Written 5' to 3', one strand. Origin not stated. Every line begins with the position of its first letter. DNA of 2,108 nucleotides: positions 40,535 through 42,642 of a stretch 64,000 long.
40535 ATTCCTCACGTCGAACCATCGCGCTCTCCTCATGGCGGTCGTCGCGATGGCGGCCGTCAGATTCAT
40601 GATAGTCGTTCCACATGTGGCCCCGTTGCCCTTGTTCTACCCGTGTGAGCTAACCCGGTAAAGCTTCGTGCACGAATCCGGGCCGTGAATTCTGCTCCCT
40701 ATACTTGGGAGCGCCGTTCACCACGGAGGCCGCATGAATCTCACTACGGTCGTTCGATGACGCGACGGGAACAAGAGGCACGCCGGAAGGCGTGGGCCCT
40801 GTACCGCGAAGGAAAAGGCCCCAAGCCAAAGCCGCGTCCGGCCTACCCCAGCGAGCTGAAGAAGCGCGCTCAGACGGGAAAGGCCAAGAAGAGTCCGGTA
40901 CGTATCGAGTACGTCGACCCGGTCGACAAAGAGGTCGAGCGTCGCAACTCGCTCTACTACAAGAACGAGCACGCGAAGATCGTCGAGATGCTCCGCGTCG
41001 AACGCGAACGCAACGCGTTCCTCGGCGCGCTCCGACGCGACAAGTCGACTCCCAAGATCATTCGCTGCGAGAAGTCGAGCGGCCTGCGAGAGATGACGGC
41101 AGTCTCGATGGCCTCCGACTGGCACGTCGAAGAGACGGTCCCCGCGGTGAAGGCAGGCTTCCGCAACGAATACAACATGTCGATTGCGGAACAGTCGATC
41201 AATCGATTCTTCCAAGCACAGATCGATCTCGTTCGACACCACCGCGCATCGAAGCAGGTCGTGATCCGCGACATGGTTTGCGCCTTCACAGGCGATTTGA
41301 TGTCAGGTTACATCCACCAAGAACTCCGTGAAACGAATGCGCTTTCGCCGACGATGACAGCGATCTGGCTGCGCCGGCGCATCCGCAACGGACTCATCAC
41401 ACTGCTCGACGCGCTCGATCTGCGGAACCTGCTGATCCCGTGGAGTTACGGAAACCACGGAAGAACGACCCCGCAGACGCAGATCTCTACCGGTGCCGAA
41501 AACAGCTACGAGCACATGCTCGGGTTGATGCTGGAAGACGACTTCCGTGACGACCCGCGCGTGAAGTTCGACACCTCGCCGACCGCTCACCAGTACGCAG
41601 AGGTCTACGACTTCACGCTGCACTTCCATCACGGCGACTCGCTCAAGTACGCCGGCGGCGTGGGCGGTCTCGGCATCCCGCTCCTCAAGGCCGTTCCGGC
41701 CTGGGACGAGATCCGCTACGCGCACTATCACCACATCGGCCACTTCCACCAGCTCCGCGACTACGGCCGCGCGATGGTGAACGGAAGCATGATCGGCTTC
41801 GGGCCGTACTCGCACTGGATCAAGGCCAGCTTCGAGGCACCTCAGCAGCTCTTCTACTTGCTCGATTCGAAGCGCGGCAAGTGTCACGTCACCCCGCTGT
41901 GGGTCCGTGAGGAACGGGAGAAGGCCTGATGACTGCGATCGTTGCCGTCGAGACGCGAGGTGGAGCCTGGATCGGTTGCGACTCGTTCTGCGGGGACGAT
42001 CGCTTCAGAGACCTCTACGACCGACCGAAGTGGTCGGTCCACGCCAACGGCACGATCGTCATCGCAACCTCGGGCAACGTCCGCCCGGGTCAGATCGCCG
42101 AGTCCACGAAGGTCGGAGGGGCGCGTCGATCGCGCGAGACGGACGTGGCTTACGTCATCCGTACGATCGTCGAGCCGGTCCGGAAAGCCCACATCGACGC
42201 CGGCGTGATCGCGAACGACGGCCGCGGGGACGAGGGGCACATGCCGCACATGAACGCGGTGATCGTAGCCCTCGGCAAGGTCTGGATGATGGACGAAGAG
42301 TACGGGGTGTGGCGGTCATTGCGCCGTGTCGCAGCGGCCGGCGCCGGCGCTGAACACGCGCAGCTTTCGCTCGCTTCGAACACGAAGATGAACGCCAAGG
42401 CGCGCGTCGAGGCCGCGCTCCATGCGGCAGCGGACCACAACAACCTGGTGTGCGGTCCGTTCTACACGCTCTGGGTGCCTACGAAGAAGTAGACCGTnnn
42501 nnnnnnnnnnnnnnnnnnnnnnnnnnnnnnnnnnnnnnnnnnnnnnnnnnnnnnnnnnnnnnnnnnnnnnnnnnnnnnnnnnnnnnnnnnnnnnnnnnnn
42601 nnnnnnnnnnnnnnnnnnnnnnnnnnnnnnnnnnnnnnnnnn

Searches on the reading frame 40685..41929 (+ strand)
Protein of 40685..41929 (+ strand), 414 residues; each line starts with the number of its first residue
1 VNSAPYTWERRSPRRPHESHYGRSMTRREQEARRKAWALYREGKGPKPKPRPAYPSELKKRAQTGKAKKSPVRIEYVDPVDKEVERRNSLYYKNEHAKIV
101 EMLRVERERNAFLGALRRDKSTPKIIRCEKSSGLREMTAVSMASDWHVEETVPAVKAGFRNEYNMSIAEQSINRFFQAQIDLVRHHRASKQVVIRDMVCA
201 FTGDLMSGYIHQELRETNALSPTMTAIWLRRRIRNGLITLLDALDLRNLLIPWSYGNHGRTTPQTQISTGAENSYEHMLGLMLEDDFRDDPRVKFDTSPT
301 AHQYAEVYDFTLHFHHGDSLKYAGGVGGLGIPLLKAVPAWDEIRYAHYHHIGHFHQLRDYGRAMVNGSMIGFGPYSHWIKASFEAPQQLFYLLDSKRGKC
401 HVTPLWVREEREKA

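Call 8: search_protein_families(library=phrogs, proteins=[window:40685-41929:+])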
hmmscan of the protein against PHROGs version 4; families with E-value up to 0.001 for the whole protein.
window:40685-41929:+ (414 aa): 2 families
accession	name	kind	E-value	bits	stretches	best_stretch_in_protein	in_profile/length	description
phrog_284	-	DNA, RNA and nucleotide metabolism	2.2e-29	103.6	1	76-407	64-394/398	exonuclease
phrog_704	-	DNA, RNA and nucleotide metabolism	2.4e-11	44.4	2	274-356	254-332/390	DNA repair exonuclease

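Call 9: search_protein_families(library=pfam, proteins=[window:40685-41929:+])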
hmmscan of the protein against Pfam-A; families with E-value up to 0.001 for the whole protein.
window:40685-41929:+ (414 aa): 0 families

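Call 15: find_related_loci(query=window:40685-41929:+, collection=viral_contigs, flank=10000)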
Query window:40685-41929:+ (414 aa) in viral_contigs; peptide patterns used: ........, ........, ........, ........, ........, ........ (x = any residue, [..] = any of these).
17 stretches matched a pattern; 17 encode a relative of the query (tblastn E <= 1e-3); 17 distinct loci.
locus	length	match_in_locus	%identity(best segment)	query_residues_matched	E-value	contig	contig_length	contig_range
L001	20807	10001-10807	44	136-407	4e-69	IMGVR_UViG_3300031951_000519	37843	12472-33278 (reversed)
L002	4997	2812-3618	44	136-407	3e-69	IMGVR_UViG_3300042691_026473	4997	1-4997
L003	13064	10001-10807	44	136-407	5e-68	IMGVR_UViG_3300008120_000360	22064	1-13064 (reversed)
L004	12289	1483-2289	44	136-407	5e-68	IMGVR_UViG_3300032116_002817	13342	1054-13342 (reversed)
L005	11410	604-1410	44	136-407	5e-68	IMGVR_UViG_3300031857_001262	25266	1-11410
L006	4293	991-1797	44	136-407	1e-67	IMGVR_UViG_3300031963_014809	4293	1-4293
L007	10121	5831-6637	43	136-407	2e-67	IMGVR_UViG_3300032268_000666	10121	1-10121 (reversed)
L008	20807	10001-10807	42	136-407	4e-67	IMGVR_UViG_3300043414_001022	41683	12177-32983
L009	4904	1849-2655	43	136-407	2e-66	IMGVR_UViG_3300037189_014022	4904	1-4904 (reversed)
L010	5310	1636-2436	43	136-405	3e-66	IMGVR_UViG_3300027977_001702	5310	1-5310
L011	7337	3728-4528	43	136-405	4e-66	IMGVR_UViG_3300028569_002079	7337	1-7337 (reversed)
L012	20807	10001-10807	41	136-407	2e-64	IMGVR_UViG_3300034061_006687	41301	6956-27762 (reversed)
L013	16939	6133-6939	41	136-407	4e-64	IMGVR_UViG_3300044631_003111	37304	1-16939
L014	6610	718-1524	41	136-407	4e-64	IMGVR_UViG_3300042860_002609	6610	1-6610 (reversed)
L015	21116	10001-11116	32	38-409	2e-58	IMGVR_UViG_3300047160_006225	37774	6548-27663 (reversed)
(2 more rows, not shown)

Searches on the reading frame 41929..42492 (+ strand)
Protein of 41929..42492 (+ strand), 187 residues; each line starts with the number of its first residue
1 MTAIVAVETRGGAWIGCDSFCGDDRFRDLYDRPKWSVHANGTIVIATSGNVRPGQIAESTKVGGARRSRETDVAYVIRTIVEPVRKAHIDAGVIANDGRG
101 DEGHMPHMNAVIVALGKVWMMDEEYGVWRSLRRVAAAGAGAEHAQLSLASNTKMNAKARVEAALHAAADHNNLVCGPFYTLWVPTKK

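Call 18: search_protein_families(library=phrogs, proteins=[window:41929-42492:+], max_evalue=0.01)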
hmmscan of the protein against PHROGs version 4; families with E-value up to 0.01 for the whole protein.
window:41929-42492:+ (187 aa): 1 family
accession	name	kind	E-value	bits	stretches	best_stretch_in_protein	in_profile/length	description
phrog_1040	-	other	3.1e-11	44.4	1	1-180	14-153/277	peptidase HslV family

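Call 19: search_protein_families(library=pfam, proteins=[window:41929-42492:+], max_evalue=0.01)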
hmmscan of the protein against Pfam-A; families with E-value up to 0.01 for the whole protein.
window:41929-42492:+ (187 aa): 0 families

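Call 83: search_protein_families(library=ncbifam, proteins=[window:41929-42492:+], max_evalue=0.01)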
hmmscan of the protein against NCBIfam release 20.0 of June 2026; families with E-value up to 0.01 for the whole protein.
window:41929-42492:+ (187 aa): 0 families
